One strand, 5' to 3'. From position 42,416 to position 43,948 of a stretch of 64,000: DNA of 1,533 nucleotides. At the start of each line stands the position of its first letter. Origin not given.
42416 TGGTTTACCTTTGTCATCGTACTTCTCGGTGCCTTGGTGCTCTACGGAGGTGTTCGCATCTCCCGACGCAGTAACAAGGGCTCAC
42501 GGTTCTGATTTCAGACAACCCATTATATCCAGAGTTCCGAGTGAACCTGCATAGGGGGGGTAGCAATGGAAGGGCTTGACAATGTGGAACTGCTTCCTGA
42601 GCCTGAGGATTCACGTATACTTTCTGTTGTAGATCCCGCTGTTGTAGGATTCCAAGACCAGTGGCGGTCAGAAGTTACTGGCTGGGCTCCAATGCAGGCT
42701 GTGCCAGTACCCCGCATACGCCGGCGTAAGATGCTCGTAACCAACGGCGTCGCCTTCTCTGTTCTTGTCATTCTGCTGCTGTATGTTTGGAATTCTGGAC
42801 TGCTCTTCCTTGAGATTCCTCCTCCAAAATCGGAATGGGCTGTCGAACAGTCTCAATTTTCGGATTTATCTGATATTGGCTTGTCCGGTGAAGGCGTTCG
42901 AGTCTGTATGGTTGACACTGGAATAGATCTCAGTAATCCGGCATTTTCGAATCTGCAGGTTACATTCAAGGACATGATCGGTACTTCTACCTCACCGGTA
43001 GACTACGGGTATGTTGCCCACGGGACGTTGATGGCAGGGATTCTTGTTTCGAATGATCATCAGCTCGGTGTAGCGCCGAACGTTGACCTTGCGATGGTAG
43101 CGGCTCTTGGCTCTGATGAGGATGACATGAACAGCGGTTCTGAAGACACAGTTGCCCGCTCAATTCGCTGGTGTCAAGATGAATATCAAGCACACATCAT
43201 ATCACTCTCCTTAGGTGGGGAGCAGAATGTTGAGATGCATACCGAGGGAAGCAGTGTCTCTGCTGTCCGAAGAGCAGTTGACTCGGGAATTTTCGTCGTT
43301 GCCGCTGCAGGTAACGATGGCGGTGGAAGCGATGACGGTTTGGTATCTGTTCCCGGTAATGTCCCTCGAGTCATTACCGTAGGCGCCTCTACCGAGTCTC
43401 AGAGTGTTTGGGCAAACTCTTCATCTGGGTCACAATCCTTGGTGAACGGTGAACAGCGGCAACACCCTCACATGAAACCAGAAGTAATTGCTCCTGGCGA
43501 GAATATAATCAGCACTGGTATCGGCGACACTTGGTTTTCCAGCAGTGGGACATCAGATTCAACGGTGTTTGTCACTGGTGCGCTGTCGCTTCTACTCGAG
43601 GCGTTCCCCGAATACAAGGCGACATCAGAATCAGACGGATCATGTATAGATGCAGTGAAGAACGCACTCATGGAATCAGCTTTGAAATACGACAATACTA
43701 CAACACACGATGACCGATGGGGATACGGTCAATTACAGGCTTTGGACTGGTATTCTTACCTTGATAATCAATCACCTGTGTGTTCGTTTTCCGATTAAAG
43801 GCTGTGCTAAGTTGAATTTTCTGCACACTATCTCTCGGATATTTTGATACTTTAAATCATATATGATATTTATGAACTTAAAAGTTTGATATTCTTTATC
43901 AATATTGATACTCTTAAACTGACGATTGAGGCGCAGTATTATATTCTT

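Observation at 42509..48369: OST fusion is followed by a membrane-anchored S8 subtilase and a 1465-aa beta-helix surface protein: candidate surface-glycoprotein maturation module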

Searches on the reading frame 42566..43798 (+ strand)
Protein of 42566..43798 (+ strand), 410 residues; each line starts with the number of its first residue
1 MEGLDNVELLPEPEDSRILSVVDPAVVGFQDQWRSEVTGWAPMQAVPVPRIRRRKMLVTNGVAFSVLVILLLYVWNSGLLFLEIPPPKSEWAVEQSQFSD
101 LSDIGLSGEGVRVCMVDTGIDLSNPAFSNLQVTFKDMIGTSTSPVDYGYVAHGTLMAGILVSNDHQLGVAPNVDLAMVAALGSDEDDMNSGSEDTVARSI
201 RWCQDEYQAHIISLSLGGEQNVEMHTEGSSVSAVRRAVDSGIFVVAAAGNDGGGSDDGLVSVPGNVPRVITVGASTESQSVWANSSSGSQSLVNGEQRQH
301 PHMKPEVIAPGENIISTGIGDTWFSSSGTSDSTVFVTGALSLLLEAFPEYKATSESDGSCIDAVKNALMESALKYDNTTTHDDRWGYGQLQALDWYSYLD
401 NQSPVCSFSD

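Call 7: search_protein_families(library=pfam, proteins=[window:42566-43798:+], max_evalue=0.01)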
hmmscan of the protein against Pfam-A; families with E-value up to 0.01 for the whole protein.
window:42566-43798:+ (410 aa): 1 family
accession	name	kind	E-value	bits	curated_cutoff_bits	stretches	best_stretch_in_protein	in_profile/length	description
PF00082.27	Peptidase_S8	-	5e-36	124.9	21.8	1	108-388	1-288/288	Subtilase family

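Call 11: find_homologous_proteins(query=window:42566-43798:+)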
Query window:42566-43798:+ (410 aa): 2678 proteins with E <= 0.001 among 8000 candidates; the best 120 are listed.
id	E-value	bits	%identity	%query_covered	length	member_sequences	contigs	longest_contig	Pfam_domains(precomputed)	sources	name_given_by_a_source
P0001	1.8e-260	882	95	100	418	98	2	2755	PF00082.28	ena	-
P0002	1.2e-253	859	93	99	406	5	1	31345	PF00082.28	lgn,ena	-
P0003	1.6e-238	809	88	99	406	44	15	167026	PF00082.28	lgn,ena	-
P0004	8.9e-218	741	79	99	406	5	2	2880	PF00082.28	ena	-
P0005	1.4e-210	717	77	99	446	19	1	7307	PF00082.28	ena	-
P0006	1.8e-210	717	76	99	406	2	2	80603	PF00082.28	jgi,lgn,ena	-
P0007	4.3e-209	712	76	99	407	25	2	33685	PF00082.28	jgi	jgi:subtilisin family serine protease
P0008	9.6e-209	711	76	99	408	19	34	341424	PF00082.28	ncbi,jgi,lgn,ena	jgi:serine protease AprX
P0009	3.8e-208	709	76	99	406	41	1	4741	PF00082.28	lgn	-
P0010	4.4e-208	709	76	99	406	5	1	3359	PF00082.28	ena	-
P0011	4.6e-208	709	75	99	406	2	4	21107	PF00082.28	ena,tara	tara:strand:+ start:404 stop:1624 length:1221 start_codon:yes stop_codon:yes gene_type:complete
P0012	8.1e-208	708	75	100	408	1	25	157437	PF00082.28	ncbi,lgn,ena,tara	tara:strand:- start:12020 stop:13246 length:1227 start_codon:yes stop_codon:yes gene_type:complete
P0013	9.8e-208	708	75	100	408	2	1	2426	PF00082.28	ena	-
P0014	1.2e-207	708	75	99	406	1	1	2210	PF00082.28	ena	-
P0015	2.2e-207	707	76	99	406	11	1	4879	PF00082.28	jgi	jgi:subtilisin family serine protease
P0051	3.0e-158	545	62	99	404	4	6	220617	PF00082.28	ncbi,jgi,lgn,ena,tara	tara:strand:+ start:6323 stop:7537 length:1215 start_codon:yes stop_codon:yes gene_type:complete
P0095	5.1e-151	521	60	99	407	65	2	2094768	PF00082.28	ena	-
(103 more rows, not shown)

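Call 14: find_encoding_contigs(protein=P0008, flank=10000, max_places=3)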
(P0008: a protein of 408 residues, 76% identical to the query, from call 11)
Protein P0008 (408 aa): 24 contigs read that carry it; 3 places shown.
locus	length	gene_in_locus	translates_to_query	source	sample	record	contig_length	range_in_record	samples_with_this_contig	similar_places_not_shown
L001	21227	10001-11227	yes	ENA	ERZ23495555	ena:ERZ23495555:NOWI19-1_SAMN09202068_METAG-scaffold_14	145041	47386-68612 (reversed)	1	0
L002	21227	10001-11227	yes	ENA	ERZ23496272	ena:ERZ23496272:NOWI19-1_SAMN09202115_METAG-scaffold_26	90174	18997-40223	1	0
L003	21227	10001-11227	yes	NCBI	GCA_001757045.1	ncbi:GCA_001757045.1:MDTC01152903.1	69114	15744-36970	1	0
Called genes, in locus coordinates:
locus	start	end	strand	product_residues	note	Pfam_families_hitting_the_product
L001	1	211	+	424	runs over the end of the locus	PF02844:GARS_N, PF01071:GARS_A, PF02655:ATP-grasp_3 (weak), PF08442:ATP-grasp_2 (weak), PF02222:ATP-grasp, PF02843:GARS_C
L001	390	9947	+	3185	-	PF02516:STT3, PF13620:CarboxypepD_reg (faint)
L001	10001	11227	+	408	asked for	PF00082:Peptidase_S8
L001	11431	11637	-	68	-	-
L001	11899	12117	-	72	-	-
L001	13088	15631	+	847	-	PF17957:Big_7 (faint)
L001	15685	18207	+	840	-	PF13191:AAA_16, PF13401:AAA_22 (faint), PF07719:TPR_2 (faint), PF00515:TPR_1 (faint), PF13181:TPR_8 (faint), PF13424:TPR_12, PF17874:TPR_MalT, PF13424:TPR_12 (weak), +2 more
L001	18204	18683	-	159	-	-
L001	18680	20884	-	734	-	-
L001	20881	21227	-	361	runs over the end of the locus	-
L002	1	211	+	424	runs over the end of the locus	PF02844:GARS_N, PF01071:GARS_A, PF02655:ATP-grasp_3 (weak), PF08442:ATP-grasp_2 (weak), PF02222:ATP-grasp, PF02843:GARS_C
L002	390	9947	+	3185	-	PF02516:STT3, PF13620:CarboxypepD_reg (faint)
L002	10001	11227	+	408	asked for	PF00082:Peptidase_S8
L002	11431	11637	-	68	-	-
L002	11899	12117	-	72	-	-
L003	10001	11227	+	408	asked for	PF00082:Peptidase_S8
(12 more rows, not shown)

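Call 15: find_encoding_contigs(protein=P0051, flank=10000, max_places=3)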
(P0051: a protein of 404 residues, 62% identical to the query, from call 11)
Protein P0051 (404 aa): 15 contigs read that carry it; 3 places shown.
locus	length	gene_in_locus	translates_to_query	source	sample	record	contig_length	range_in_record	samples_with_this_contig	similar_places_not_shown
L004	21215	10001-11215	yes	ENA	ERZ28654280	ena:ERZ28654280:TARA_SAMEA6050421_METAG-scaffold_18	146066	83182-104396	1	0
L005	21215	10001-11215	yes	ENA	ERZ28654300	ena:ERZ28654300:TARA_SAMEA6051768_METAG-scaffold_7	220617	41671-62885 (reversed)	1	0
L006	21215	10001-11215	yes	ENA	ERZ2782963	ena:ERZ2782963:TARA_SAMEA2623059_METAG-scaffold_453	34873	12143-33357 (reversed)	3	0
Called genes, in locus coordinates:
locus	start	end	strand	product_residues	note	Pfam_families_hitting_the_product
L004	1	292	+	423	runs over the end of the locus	PF02844:GARS_N, PF01071:GARS_A, PF02655:ATP-grasp_3 (weak), PF02222:ATP-grasp (weak), PF02843:GARS_C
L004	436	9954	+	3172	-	PF02516:STT3, PF13620:CarboxypepD_reg (faint)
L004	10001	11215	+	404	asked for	PF00082:Peptidase_S8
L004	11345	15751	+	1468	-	PF13229:Beta_helix (weak)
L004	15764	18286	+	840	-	PF13191:AAA_16, PF07719:TPR_2 (faint), PF13374:TPR_10 (faint), PF13432:TPR_16 (faint), PF07721:TPR_4 (faint), PF13424:TPR_12, PF17874:TPR_MalT (weak), PF13424:TPR_12 (weak), +4 more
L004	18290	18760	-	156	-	-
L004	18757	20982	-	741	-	PF23960:DUF7289 (faint)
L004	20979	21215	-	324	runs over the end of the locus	-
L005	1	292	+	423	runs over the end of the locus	PF02844:GARS_N, PF01071:GARS_A, PF02655:ATP-grasp_3 (weak), PF02222:ATP-grasp (weak), PF02843:GARS_C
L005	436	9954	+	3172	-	PF02516:STT3, PF13620:CarboxypepD_reg (faint)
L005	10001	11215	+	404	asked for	PF00082:Peptidase_S8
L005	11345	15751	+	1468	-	PF13229:Beta_helix (weak)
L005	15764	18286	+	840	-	PF13191:AAA_16, PF07719:TPR_2 (faint), PF13374:TPR_10 (faint), PF13432:TPR_16 (faint), PF07721:TPR_4 (faint), PF13424:TPR_12, PF17874:TPR_MalT (weak), PF13424:TPR_12 (weak), +4 more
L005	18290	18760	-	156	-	-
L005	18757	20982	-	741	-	PF23960:DUF7289 (faint)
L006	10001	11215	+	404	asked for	PF00082:Peptidase_S8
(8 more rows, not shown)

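Call 16: find_encoding_contigs(protein=P0095, flank=10000, max_places=2)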
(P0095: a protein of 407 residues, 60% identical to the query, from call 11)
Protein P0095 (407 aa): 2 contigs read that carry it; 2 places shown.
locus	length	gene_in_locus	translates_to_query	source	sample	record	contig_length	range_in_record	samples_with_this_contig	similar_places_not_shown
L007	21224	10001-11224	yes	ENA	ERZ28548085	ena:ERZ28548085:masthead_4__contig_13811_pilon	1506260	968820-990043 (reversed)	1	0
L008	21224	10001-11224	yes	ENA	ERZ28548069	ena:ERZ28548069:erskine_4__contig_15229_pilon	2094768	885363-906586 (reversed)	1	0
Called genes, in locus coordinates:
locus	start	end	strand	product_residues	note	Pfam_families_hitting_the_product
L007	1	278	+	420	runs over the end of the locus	PF02844:GARS_N, PF01071:GARS_A, PF02655:ATP-grasp_3, PF02222:ATP-grasp (weak), PF07478:Dala_Dala_lig_C (weak), PF08442:ATP-grasp_2 (weak), PF02843:GARS_C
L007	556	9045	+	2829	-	PF02516:STT3, PF13715:CarbopepD_reg_2 (faint), PF22902:NOMO1-like_9th (faint), PF13620:CarboxypepD_reg (weak)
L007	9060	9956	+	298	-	PF10633:NPCBM_assoc (weak)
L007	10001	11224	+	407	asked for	PF00082:Peptidase_S8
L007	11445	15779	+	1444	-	-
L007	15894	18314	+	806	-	PF13191:AAA_16, PF25201:nSTAND6 (faint), PF13401:AAA_22 (weak), PF13176:TPR_7 (faint), PF07721:TPR_4 (faint), PF17874:TPR_MalT, PF13424:TPR_12, PF17874:TPR_MalT, +6 more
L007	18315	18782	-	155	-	-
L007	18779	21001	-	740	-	PF23960:DUF7289 (faint)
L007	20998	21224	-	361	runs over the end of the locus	PF23960:DUF7289 (weak)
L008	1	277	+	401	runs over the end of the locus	PF02844:GARS_N, PF01071:GARS_A, PF02655:ATP-grasp_3, PF08442:ATP-grasp_2 (weak), PF02222:ATP-grasp (weak), PF07478:Dala_Dala_lig_C (weak), PF02843:GARS_C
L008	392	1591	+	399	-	-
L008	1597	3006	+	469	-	PF02516:STT3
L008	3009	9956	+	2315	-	PF13715:CarbopepD_reg_2 (faint), PF22902:NOMO1-like_9th (faint), PF13620:CarboxypepD_reg (weak)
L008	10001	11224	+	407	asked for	PF00082:Peptidase_S8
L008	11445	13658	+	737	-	PF13229:Beta_helix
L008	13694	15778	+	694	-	-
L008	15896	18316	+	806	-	PF13191:AAA_16, PF25201:nSTAND6 (faint), PF13401:AAA_22 (weak), PF13176:TPR_7 (faint), PF07721:TPR_4 (faint), PF17874:TPR_MalT, PF13424:TPR_12, PF17874:TPR_MalT, +6 more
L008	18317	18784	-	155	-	-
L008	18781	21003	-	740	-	PF23960:DUF7289 (faint)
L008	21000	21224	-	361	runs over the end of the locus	PF23960:DUF7289 (weak)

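Call 19: find_related_loci(query=A1, collection=genome_contigs, flank=10000)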
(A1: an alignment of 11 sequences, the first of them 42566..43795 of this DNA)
Query A1 (410 aa) in genome_contigs; peptide patterns used: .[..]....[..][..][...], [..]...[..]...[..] (x = any residue, [..] = any of these).
585 stretches matched a pattern; 393 encode a relative of the query (tblastn E <= 1e-3); the best 80 are kept; 80 distinct loci.
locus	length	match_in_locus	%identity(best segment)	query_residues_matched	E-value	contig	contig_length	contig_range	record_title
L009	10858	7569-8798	98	1-410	0e+0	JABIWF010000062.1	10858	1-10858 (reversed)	MAG: Methanobacteriota archaeon isolate SI072_bin89 k141_520794, whole genome shotgun sequence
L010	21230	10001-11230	95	1-410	0e+0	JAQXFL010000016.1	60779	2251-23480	MAG: Candidatus Poseidoniaceae archaeon isolate cluster3-bin.87 k119_360691, whole genome shotgun sequence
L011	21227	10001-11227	92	1-409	0e+0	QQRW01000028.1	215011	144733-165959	MAG: Candidatus Poseidoniales archaeon isolate bin_112 U_43171-28, whole genome shotgun sequence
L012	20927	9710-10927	89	1-406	0e+0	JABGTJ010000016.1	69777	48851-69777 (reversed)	MAG: Methanobacteriota archaeon isolate SI034_bin128 k141_2377772, whole genome shotgun sequence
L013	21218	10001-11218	86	1-406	0e+0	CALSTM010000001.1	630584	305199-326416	MAG: Candidatus Poseidoniaceae archaeon isolate W_MB9_1 genome assembly, contig: contig_5650_W_MB9, whole genome shotgun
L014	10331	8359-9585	78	1-409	0e+0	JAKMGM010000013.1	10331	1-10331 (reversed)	MAG: Candidatus Poseidoniaceae archaeon isolate MOX_bin98 PPB.contigs.fa_k127_543317, whole genome shotgun sequence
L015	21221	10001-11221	75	1-407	0e+0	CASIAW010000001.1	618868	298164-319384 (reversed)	MAG: Candidatus Poseidoniaceae archaeon isolate FRAM_WSC20_S26_SRF_bin_100_1 genome assembly, contig: FRAM_WSC20_S26_SW_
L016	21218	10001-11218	75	1-406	0e+0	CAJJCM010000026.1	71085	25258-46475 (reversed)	uncultured Candidatus Poseidoniales archaeon isolate FRAM18_bin092 genome assembly, contig: FRAM17_bin092-26, whole geno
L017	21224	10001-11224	75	1-408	0e+0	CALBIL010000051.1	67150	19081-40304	MAG TPA_asm: uncultured euryarchaeote isolate ERR2206762_bin.189_CONCOCT_v1.1_MAG genome assembly, contig: ERZ887853.95,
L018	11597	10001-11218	76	1-406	0e+0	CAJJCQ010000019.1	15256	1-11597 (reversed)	uncultured Candidatus Poseidoniales archaeon isolate FRAM18_bin097 genome assembly, contig: FRAM17_bin097-19, whole geno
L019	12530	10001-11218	76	1-406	0e+0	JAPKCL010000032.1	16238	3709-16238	MAG: Candidatus Poseidoniaceae archaeon isolate ANT-63 NODE_1303_length_16238_cov_7.833714, whole genome shotgun sequenc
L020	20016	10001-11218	75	1-406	0e+0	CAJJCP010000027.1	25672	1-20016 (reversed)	uncultured Candidatus Poseidoniales archaeon isolate FRAM18_bin100 genome assembly, contig: FRAM17_bin100-27, whole geno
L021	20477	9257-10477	75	1-407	0e+0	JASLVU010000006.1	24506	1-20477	MAG: Candidatus Poseidoniaceae archaeon isolate ETNP17_MAG_7 NODE_6_length_24506_cov_2.487986, whole genome shotgun sequ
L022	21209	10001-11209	75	4-406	0e+0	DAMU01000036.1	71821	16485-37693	MAG TPA_asm: Euryarchaeota archaeon UBA91 UBA91_contig_19067, whole genome shotgun sequence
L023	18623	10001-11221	74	1-407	0e+0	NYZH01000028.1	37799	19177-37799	MAG: Methanobacteriota archaeon isolate ARS60 5958, whole genome shotgun sequence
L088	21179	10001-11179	54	1-396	2e-127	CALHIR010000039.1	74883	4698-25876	MAG: Candidatus Poseidoniaceae archaeon isolate S1_Bin_MAXBIN__140_1 genome assembly, contig: c_000000567762, whole geno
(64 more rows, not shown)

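Call 28: search_solved_structures(query=window:42566-43795:+, max_evalue=0.001)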
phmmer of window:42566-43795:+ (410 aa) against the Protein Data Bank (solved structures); distinct sequences matched with E-value up to 0.001: 153 (the best 60 are shown).
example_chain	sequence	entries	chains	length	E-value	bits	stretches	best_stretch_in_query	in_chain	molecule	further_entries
9ues_B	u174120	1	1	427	9.3e-22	80.6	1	96-402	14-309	Subtilisin-like serine protease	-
3afg_A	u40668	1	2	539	1.3e-21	80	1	95-402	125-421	Subtilisin-like serine protease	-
7xr8_A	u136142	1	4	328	9.3e-21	77.3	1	97-345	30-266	Major intracellular serine protease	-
8h7o_A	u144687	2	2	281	3.4e-20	75.4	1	92-354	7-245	Subtilisin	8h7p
1s01_A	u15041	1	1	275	4e-20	75.2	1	92-354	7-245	Subtilisin BPN'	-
2sni_E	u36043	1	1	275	4.7e-20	75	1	92-353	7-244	SUBTILISIN NOVO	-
1sbn_E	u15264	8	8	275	4.8e-20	74.9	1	92-354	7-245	SUBTILISIN NOVO BPN' | SUBTILISIN BPN'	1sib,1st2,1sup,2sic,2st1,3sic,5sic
1s02_A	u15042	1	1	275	4.9e-20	74.9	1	92-354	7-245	SUBTILISIN BPN'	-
1lw6_E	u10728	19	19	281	5.3e-20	74.8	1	92-354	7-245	SUBTILISIN BPN' | Subtilisin BPN' precursor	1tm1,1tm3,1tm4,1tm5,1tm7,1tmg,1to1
1sub_A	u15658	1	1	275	6.7e-20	74.5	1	92-354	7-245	SUBTILISIN BPN' CRB-S3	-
1sbi_A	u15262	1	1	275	7.8e-20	74.2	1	92-354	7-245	SUBTILISIN 8397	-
1sbh_A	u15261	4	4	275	8e-20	74.2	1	92-353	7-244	SUBTILISIN 8397+1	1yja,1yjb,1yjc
1suc_A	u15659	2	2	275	1.1e-19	73.7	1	92-353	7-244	SUBTILISIN BPN' CRB-S3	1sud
1v5i_A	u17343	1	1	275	1.4e-19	73.4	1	92-354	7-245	Subtilisin BPN'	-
1ubn_A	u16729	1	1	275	1.5e-19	73.3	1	92-354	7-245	PROTEIN (SELENOSUBTILISIN BPN)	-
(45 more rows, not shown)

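Call 40: search_protein_representatives(protein=window:42566-43795:+)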
Query: 410 residues. Proteins with E-value up to 0.001 (for the whole library): 36716; up to 1e-10: 6090; up to 1e-30: 60. The best 150 are listed.
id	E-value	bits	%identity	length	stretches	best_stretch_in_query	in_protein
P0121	2.1e-129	448.3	54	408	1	4-398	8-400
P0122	3.5e-102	358.6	48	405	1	3-398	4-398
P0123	5.0e-99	348.2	47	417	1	4-399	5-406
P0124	3.3e-94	332.4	46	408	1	4-402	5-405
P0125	1.0e-90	320.9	48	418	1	3-397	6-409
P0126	1.7e-77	277.3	49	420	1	7-396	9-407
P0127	1.5e-74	267.6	48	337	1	90-397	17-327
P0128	7.5e-74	265.3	43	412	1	4-397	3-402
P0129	1.4e-72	261.1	44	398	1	6-396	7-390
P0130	1.1e-70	254.9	56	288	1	1-223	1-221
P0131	4.3e-68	246.3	55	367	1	2-219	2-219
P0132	2.3e-63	230.8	65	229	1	168-338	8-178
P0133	2.4e-63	230.7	63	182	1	225-396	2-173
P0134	9.8e-60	218.8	48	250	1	155-403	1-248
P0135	1.8e-55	204.8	38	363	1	52-400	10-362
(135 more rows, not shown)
